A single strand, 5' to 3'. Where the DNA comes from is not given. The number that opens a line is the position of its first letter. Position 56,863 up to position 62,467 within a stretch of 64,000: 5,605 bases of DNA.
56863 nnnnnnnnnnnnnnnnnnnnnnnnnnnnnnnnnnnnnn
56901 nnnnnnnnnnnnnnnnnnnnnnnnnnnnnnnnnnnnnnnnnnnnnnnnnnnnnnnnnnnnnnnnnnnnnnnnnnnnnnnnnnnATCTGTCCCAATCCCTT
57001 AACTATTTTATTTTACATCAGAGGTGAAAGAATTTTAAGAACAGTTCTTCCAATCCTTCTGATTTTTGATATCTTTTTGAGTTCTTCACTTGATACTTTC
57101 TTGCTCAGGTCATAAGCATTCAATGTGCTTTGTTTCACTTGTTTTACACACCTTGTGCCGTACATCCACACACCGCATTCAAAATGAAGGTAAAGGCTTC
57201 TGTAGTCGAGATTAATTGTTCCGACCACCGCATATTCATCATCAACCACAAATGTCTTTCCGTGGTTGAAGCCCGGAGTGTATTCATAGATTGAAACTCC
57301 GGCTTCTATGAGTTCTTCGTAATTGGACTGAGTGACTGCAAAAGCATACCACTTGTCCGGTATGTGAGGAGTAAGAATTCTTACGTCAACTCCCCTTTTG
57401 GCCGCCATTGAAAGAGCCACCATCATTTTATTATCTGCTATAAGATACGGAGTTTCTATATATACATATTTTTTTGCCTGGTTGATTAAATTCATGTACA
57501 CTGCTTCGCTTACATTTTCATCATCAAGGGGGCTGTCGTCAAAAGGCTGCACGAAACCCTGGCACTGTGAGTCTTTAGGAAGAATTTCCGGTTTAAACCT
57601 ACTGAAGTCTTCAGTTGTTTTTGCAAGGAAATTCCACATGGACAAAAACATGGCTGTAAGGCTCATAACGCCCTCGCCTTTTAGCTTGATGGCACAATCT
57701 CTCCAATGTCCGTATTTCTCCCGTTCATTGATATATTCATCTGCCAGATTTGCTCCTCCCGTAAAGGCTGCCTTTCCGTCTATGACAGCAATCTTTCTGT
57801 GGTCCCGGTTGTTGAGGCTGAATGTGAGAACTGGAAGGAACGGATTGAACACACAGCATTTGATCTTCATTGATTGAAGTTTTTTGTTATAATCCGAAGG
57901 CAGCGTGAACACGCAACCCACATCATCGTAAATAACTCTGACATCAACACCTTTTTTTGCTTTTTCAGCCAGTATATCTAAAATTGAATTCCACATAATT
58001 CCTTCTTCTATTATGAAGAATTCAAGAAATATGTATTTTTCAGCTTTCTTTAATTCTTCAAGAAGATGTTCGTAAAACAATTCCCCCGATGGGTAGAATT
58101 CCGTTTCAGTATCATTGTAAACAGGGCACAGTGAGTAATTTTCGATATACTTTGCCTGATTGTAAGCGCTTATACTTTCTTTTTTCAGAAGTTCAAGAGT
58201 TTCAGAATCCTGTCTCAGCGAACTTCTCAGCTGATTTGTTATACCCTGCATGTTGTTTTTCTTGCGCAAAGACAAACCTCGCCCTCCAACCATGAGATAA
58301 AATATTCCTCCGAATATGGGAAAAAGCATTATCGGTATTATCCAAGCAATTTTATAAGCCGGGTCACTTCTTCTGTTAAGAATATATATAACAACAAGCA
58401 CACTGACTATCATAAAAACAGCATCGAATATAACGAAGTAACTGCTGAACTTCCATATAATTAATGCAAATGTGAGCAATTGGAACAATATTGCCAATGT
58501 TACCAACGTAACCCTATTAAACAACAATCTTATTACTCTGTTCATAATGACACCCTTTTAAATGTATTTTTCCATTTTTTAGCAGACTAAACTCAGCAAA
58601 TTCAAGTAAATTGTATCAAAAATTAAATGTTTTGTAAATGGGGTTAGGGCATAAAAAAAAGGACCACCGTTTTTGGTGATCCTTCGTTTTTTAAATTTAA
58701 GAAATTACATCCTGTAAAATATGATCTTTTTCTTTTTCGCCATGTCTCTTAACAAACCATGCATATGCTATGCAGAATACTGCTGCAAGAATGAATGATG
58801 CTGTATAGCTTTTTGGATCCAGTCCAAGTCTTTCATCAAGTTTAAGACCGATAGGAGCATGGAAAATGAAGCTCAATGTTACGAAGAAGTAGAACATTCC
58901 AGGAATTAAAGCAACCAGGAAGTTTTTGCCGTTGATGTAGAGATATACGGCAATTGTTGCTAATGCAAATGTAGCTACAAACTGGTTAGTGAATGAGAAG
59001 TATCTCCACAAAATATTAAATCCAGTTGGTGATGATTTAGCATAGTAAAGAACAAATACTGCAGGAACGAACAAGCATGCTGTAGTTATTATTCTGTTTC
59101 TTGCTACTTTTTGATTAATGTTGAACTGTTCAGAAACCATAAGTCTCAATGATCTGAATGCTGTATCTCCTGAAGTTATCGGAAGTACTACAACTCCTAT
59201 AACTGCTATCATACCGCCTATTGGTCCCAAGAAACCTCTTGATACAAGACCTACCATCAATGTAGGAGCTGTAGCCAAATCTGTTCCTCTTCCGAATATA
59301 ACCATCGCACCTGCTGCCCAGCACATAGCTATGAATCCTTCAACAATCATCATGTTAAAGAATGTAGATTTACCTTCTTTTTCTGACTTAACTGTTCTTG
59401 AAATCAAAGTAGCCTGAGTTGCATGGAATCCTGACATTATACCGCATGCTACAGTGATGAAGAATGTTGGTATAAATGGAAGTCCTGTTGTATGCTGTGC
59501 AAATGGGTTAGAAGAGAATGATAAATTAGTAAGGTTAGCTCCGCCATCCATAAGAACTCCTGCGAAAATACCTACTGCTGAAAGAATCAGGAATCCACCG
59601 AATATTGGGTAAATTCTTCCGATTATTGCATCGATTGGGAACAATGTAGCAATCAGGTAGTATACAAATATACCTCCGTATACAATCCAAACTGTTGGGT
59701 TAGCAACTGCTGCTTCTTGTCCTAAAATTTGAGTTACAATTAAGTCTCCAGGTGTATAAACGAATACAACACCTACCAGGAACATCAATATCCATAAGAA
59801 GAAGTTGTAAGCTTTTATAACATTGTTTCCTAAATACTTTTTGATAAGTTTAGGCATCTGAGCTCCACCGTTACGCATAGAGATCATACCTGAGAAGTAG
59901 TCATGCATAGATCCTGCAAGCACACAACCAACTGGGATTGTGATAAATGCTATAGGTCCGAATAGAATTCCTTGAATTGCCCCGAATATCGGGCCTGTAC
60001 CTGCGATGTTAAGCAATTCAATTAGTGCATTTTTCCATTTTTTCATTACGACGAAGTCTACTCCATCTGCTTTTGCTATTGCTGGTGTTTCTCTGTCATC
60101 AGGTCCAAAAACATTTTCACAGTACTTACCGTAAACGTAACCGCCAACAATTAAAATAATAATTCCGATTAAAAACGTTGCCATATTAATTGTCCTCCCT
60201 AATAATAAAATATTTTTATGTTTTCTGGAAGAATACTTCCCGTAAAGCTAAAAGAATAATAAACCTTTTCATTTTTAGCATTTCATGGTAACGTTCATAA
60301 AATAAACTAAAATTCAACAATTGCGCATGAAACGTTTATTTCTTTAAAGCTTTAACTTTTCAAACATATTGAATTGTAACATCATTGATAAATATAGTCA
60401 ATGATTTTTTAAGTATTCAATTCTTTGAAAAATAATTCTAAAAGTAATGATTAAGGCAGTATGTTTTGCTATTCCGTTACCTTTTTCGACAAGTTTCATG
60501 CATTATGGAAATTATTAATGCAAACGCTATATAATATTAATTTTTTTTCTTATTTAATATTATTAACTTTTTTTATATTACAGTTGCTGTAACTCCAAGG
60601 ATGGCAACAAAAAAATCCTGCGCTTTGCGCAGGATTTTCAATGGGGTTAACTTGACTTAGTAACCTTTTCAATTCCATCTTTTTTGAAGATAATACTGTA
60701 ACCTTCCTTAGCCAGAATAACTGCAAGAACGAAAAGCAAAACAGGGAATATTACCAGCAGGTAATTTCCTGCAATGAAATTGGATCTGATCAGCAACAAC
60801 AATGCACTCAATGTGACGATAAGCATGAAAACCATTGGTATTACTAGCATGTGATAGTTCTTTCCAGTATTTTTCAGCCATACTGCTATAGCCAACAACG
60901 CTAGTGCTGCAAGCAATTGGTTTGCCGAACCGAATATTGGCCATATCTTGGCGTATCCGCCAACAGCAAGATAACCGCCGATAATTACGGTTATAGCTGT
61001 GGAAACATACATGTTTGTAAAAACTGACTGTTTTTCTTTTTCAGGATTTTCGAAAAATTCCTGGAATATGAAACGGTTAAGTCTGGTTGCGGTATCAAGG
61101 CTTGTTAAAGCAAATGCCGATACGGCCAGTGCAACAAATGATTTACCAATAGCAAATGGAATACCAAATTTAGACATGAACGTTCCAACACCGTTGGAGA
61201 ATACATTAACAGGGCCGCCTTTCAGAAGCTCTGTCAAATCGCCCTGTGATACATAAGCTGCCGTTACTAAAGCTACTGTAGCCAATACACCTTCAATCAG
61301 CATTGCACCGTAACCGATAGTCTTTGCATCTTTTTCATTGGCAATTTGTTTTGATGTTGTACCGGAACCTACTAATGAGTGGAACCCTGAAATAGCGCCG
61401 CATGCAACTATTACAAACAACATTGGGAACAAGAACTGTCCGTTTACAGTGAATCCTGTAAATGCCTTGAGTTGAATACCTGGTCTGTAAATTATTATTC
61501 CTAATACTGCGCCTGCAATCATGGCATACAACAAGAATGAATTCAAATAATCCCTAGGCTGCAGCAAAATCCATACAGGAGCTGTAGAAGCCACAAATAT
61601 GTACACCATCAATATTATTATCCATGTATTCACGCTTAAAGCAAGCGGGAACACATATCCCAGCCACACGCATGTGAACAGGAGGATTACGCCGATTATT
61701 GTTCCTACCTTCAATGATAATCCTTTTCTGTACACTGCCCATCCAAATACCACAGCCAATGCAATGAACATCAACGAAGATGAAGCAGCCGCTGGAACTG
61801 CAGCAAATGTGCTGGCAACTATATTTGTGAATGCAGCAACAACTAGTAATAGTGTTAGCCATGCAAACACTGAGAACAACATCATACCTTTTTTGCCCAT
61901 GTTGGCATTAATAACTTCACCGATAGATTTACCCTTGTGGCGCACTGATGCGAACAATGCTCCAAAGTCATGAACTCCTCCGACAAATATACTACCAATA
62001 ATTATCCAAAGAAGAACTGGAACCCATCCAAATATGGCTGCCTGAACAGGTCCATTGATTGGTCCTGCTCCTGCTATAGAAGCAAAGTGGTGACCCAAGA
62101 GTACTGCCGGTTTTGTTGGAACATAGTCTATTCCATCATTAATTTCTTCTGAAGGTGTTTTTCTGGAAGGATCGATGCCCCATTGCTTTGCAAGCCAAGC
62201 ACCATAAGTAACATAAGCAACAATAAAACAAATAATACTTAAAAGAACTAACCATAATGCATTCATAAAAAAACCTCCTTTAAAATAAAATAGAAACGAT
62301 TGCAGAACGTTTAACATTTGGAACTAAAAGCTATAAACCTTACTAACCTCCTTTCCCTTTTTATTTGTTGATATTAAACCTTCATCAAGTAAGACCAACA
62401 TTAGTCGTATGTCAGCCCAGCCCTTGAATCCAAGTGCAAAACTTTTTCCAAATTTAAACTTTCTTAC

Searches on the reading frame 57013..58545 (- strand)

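Call 18: search_protein_families(library=pfam, proteins=[window:57013-58545:-], max_evalue=0.00001)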
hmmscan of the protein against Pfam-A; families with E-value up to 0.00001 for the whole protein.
window:57013-58545:- (510 aa): 3 families
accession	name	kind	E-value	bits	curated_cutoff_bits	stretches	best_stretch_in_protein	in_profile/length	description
PF13091.12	PLDc_2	-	9.4e-43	145.6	27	2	351-472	2-126/132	PLD-like domain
PF00614.28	PLDc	-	9.4e-18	63.8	21.9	2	424-450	2-28/28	Phospholipase D Active site motif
PF13396.11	PLDc_N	-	1.7e-12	47.5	23.3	1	46-87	1-41/42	Phospholipase_D-nuclease N-terminal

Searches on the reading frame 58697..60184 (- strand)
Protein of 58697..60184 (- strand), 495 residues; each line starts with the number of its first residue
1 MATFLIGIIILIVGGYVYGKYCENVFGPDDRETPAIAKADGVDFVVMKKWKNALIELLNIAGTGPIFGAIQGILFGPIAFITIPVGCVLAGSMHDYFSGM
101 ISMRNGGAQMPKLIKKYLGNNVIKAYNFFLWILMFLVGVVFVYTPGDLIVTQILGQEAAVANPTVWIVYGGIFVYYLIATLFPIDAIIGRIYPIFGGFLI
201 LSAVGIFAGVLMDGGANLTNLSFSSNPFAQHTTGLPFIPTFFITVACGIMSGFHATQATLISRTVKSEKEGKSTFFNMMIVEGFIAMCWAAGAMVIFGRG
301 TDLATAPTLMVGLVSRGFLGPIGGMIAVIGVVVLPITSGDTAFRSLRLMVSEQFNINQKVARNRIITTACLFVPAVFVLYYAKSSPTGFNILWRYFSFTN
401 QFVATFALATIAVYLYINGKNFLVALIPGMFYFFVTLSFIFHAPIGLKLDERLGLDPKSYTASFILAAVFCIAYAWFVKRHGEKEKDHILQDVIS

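Call 18: search_protein_families(library=pfam, proteins=[window:58697-60184:-], max_evalue=0.00001)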
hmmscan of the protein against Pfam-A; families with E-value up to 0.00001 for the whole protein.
window:58697-60184:- (495 aa): 1 family
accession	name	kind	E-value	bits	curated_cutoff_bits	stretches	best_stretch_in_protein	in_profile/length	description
PF02554.20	CstA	-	3.9e-39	135.2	27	3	4-143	6-148/560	Carbon starvation protein CstA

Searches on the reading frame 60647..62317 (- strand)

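Call 18: search_protein_families(library=pfam, proteins=[window:60647-62317:-], max_evalue=0.00001)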
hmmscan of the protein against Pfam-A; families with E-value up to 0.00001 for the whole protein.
window:60647-62317:- (556 aa): 1 family
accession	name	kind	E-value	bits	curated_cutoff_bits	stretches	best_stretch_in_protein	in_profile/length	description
PF02554.20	CstA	-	2e-168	562.1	27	2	19-362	1-360/560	Carbon starvation protein CstA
